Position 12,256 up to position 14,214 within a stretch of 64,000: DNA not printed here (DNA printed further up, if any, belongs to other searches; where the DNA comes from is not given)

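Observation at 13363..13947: ActA carries a tandem-duplicated pair of mono-haem cytochrome c domains in front of the pentahaem module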

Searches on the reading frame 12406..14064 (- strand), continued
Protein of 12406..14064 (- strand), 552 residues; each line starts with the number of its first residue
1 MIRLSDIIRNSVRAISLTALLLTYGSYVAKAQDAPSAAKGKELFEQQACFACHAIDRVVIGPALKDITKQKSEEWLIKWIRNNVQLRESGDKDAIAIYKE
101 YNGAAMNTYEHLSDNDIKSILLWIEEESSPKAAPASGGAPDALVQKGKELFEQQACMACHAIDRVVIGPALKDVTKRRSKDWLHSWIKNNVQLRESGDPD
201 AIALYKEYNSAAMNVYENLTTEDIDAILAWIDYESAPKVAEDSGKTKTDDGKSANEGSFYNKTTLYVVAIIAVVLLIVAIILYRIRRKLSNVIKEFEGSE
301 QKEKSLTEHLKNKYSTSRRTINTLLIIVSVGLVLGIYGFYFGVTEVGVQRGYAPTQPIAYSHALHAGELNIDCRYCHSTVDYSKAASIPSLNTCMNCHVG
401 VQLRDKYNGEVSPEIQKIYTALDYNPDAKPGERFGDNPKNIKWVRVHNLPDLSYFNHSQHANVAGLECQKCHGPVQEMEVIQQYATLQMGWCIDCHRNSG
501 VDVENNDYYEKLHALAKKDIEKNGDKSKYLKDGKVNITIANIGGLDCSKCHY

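Call 35: find_related_loci(query=A1, collection=genome_contigs, flank=10000)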
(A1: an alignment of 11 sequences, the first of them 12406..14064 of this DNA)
Query A1 (552 aa) in genome_contigs; peptide patterns used: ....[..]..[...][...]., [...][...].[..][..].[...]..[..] (x = any residue, [..] = any of these).
600 stretches matched a pattern (row limit reached: there are more); 598 encode a relative of the query (tblastn E <= 1e-3); the best 80 are kept; 80 distinct loci.
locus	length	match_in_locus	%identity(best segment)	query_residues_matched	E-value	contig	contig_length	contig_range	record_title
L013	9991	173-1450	51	15-552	6e-145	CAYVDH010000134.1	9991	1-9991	MAG TPA_asm: uncultured Flavobacteriaceae bacterium isolate SRP107338_co1_164 genome assembly, contig: NODE_8241_length_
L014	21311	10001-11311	52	5-552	8e-145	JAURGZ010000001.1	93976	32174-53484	MAG: Bacteroidota bacterium isolate SFB_649D_100_82 k141_826957_length_93976_cov_20.3154, whole genome shotgun sequence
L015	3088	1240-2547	50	12-552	1e-144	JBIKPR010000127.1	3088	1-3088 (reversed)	MAG: Bacteroidia bacterium isolate ME2015-05-02_3300035682_group6_bin77 Rohwer_bin1030_scaffold_45578_c1, whole genome s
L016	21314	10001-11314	49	1-552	1e-124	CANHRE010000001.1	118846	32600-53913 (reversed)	MAG: Flavobacteriales bacterium isolate RE-26jul17-153 genome assembly, contig: RE-26jul17-C117, whole genome shotgun se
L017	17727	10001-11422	41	29-552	6e-121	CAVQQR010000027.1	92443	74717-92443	MAG: uncultured Flavobacteriaceae bacterium isolate MFD09779.bin.3.409 genome assembly, contig: contig_95464, whole geno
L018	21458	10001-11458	39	17-552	5e-118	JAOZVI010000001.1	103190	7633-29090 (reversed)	MAG: Flavobacteriaceae bacterium isolate GMC9.metabat2.69_sub GMC9_6_length_103190_cov_11.914074, whole genome shotgun s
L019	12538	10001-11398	39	35-552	2e-114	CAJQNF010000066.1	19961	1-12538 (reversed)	MAG: uncultured Flavobacteriaceae bacterium isolate 10_20180412_Bin_METABAT_133_sub_1_1 genome assembly, contig: c_00000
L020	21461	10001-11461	40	38-552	1e-113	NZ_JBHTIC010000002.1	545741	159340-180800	Lutibacter aestuarii strain CCUG 60022 GCM70027552_5, whole genome shotgun sequence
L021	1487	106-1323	44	37-552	2e-123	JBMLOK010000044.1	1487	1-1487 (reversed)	MAG: Bacteroidia bacterium isolate LE_173636 NODE_188967_length_1487_cov_9.817039, whole genome shotgun sequence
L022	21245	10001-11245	45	33-552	8e-104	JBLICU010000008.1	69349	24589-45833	MAG: Cyclobacteriaceae bacterium isolate 3300053698_24 Ga0535657_0000298, whole genome shotgun sequence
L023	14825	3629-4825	43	34-552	4e-103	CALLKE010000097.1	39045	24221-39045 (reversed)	MAG TPA_asm: uncultured Pedobacter sp. isolate SRR6231204_bin.61_CONCOCT_v1.1_MAG genome assembly, contig: ERZ650296.163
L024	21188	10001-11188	42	34-552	1e-101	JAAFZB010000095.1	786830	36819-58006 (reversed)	Flavihumibacter soli strain R14 711, whole genome shotgun sequence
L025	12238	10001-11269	41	11-552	1e-100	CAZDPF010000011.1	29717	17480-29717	MAG TPA_asm: uncultured Chryseobacterium sp. isolate SRP334346_co1_55 genome assembly, contig: NODE_1511_length_29717_co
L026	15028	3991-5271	41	5-552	1e-99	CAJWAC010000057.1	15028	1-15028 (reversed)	MAG TPA_asm: uncultured Polaribacter sp. isolate SRR5469033_bin.61_MetaBAT_v2.12.1_MAG genome assembly, contig: NODE_327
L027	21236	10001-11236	42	15-552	4e-99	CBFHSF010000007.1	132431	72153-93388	MAG: uncultured Schleiferiaceae bacterium isolate AGTU_72_bin_14_strict genome assembly, contig: AGTU_72_bin_14_strict_c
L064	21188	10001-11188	39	39-552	4e-93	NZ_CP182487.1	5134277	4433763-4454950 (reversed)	Flavobacterium sp. RS13.1 chromosome, complete genome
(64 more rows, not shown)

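Call 43: search_protein_families(library=pfam, proteins=[L020:18502-19509:+, L020:19546-21297:+, L064:18354-19544:+, L020:7330-9309:+, L064:6180-9038:+, L020:9306-9677:-, L064:9245-9655:-], max_evalue=0.001)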
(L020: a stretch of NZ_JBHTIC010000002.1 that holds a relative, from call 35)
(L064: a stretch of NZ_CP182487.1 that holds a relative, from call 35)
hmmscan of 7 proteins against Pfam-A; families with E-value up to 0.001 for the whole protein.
L020:18502-19509:+ (335 aa): 2 families
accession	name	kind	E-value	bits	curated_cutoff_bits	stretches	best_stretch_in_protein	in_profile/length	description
PF02790.20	COX2_TM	-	4.1e-08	33.7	22.8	1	64-144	6-87/88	Cytochrome C oxidase subunit II, transmembrane domain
PF00116.26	COX2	-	5.9e-05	23.4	22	0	212-255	47-90/120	Cytochrome C oxidase subunit II, periplasmic domain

L020:19546-21297:+ (583 aa): 1 family
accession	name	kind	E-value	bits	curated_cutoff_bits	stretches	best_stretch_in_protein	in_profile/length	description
PF00115.25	COX1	-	6.9e-139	463.9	34.8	1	23-500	2-435/436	Cytochrome C and Quinol oxidase polypeptide I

L064:18354-19544:+ (396 aa): 2 families
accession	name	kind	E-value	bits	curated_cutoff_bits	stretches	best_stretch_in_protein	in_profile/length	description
PF02790.20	COX2_TM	-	7.3e-07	29.7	22.8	1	69-151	3-86/88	Cytochrome C oxidase subunit II, transmembrane domain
PF00116.26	COX2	-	8.9e-06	26.1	22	1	214-265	41-92/120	Cytochrome C oxidase subunit II, periplasmic domain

L020:7330-9309:+ (659 aa): 7 families
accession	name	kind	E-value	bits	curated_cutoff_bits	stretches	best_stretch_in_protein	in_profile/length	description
PF08275.17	DNAG_N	-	1.5e-35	122.5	26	1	124-258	2-127/128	DNA primase catalytic core, N-terminal domain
PF01807.25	Zn_ribbon_DnaG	-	8.2e-28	96.5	24.9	1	3-97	2-96/98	CHC2 zinc finger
PF13155.12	Toprim_2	-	1.1e-23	83.9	22.1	1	269-353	1-87/88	Toprim-like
PF13662.12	Toprim_4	-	1.5e-16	60.8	25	1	269-342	4-84/85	Toprim domain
PF01751.28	Toprim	-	2.4e-10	40.9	23.1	1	269-340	3-92/96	Toprim domain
PF10410.14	DnaB_bind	-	3.9e-08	33.9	20.6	1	387-427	15-55/56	DnaB-helicase binding domain of primase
PF13362.12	Toprim_3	-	1.2e-05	26.1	27.2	1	269-359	3-94/95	Toprim domain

L064:6180-9038:+ (952 aa): 7 families
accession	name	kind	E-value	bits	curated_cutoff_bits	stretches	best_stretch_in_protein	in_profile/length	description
PF11987.13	IF-2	-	1.3e-43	148.1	27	1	726-841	2-117/117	Translation-initiation factor 2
PF00009.33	GTP_EFTU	-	1.2e-31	110.2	26.5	1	453-611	4-183/188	Elongation factor Tu GTP binding domain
PF22042.2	EF-G_D2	-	2.6e-24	85.6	27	1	627-705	2-83/84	Elongation factor G domain 2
PF04760.21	IF2_N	-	8.2e-17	61.2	25.3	1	375-426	1-53/53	Translation initiation factor IF-2, N-terminal region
PF01926.29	MMR_HSR1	-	1.1e-10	42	21.9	1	455-561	2-113/113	50S ribosome-binding GTPase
PF03144.31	GTP_EFTU_D2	-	6.4e-06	26.9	30.3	0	872-931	1-64/73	Elongation factor Tu domain 2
PF00071.28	Ras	-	0.00049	20.1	21.6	0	456-612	3-158/162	Ras family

L020:9306-9677:- (123 aa): 0 families

L064:9245-9655:- (136 aa): 1 family
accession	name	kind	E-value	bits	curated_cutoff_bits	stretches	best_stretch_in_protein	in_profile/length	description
PF05036.18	SPOR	-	5.6e-06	27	21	1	62-132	2-75/76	SPOR domain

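Call 46: list_cluster_members(proteins=[P0001, P0003, P0121, P0124, P0126, P0127, P0135, P0136, P0139, P0151])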
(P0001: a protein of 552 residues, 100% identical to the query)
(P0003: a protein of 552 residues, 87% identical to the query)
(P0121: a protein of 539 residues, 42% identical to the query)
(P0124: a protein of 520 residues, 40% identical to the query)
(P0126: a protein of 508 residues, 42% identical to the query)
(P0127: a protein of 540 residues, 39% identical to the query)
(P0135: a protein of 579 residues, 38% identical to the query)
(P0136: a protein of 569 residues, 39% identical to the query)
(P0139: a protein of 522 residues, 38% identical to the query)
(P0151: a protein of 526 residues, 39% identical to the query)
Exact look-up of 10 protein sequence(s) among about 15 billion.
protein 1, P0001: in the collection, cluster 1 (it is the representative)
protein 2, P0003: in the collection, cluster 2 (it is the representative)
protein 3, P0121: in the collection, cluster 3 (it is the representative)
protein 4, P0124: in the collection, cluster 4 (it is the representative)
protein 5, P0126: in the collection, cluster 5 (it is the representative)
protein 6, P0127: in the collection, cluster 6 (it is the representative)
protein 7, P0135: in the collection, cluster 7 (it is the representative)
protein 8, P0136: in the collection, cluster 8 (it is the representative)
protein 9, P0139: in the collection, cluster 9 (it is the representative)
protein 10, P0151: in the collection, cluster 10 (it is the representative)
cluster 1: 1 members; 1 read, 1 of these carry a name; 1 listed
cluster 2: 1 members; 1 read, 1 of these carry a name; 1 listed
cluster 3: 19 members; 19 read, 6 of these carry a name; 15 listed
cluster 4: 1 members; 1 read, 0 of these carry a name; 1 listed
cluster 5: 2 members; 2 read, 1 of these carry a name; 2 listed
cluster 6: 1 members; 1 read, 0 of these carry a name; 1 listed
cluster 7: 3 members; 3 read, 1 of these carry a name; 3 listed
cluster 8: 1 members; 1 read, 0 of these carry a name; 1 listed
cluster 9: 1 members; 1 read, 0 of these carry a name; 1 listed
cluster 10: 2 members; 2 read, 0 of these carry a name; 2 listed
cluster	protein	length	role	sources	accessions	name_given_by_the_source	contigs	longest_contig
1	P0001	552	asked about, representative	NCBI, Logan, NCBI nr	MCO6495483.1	MAG: c-type cytochrome [Bacteroidetes bacterium] | c-type cytochrome [Bacteroidota bacterium]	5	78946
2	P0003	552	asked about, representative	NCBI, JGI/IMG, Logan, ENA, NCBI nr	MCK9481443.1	MAG: c-type cytochrome [Bacteroidia bacterium] | c-type cytochrome [Bacteroidia bacterium]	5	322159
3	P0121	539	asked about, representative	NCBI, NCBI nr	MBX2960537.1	MAG: c-type cytochrome [Flavobacteriales bacterium] | c-type cytochrome [Flavobacteriales bacterium]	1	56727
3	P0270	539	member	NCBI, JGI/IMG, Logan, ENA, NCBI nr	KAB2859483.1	MAG: c-type cytochrome [Flavobacteriales bacterium]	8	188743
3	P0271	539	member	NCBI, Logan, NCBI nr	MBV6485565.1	MAG: Cytochrome c6 [Flavobacteriales bacterium] | Cytochrome c6 [Flavobacteriales bacterium]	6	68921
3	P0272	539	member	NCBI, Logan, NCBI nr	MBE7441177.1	MAG: c-type cytochrome [Flavobacteriales bacterium] | c-type cytochrome [Flavobacteriales bacterium]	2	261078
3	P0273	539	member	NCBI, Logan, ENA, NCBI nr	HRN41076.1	MAG TPA: c-type cytochrome [Vicingus sp.] | c-type cytochrome [Vicingus sp.]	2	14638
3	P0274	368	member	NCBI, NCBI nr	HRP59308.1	MAG TPA: c-type cytochrome, partial [Vicingus sp.] | c-type cytochrome [Vicingus sp.]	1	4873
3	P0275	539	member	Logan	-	-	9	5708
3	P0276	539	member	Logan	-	-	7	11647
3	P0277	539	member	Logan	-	-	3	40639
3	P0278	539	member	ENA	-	-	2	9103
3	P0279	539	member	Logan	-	-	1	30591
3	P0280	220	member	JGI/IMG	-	-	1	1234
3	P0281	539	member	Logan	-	-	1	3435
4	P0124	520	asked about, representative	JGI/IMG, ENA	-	-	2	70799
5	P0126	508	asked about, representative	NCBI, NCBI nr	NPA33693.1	MAG: c-type cytochrome, partial [Chlorobi bacterium] | c-type cytochrome [Chlorobiota bacterium]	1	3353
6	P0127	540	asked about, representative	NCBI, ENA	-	-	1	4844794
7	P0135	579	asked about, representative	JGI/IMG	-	cytochrome c2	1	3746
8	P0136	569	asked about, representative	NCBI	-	-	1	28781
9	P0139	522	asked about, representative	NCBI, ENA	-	-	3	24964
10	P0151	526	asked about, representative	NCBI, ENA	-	-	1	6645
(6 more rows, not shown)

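Call 51: predict_structure(alignment_id=A2)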
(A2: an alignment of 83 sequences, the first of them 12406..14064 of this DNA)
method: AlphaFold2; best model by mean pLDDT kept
length: 552 residues; sequences in the alignment: 83
mean_pLDDT: 69.4   pTM: 0.50
mean pLDDT of the five models: 69.4, 67.8, 65.8, 65.5, 65.1
residues with pLDDT >= 90: 69; 70-90: 230; 50-70: 142; < 50: 111
segments of 3 or more residues with pLDDT < 50: 1-3, 49-59, 133-135, 242-260, 300-304, 347-356, 383-399, 445-457, 482-496, 502-505, 544-552
pLDDT, mean of each block of 10 residues (from residue 1): 62 81 67 78 65 41 72 88 86 85 66 86 79 59 92 81 83 93 95 95 87 82 96 82 46 43 73 85 83 66 53 61 81 84 53 48 63 57 44 40 73 79 81 78 48 44 58 58 43 48 55 78 88 70 46 31
secondary structure, 60 per line:
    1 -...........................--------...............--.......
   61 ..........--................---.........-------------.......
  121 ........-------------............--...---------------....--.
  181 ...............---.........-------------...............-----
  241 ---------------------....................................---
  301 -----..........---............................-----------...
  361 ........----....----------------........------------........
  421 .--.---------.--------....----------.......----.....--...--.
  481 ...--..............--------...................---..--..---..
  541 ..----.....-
elements in order: H2-28 H37-51 H54-70 H73-88 H92-100 H114-128 H142-153 H174-177 H180-195 H199-207 H221-235 H262-297 H306-315 H319-346 H358-368 H373-376 H393-400 H413-421 E443-446 H457-463 H468-472 E480-483 H486-499 H508-526 H539-542 H547-551
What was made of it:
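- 13972..14064 (-): Predicted N-terminal signal peptide (aa 1-31, ...YVAKA|QD), with no lipobox Cys. AF2 predicts a helix at aa 2-28 (call 51).
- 13360..13629 (-): Cytochrome c domain 2 (aa 146-235): CMACH at aa 156-160, distal Met213. This is the counterpart of the single mobile domain of F. johnsoniae ActA. AF2 pLDDT 81-96 (call 51).
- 13198..13293 (-): Transmembrane helix 1 (about aa 258-289). AF2 helix at aa 262-297 (call 51).
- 13033..13110 (-): Transmembrane helix 2 (about aa 319-344), returning the chain to the periplasm. AF2 helix at aa 319-346 (call 51).
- The AF2 model gives confident class I cytochrome c helices for d2 and low-confidence linkers: call 51. The AF2 model of d1 is only moderately confident (pLDDT 41-88), because few sequences cover it (call 51).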
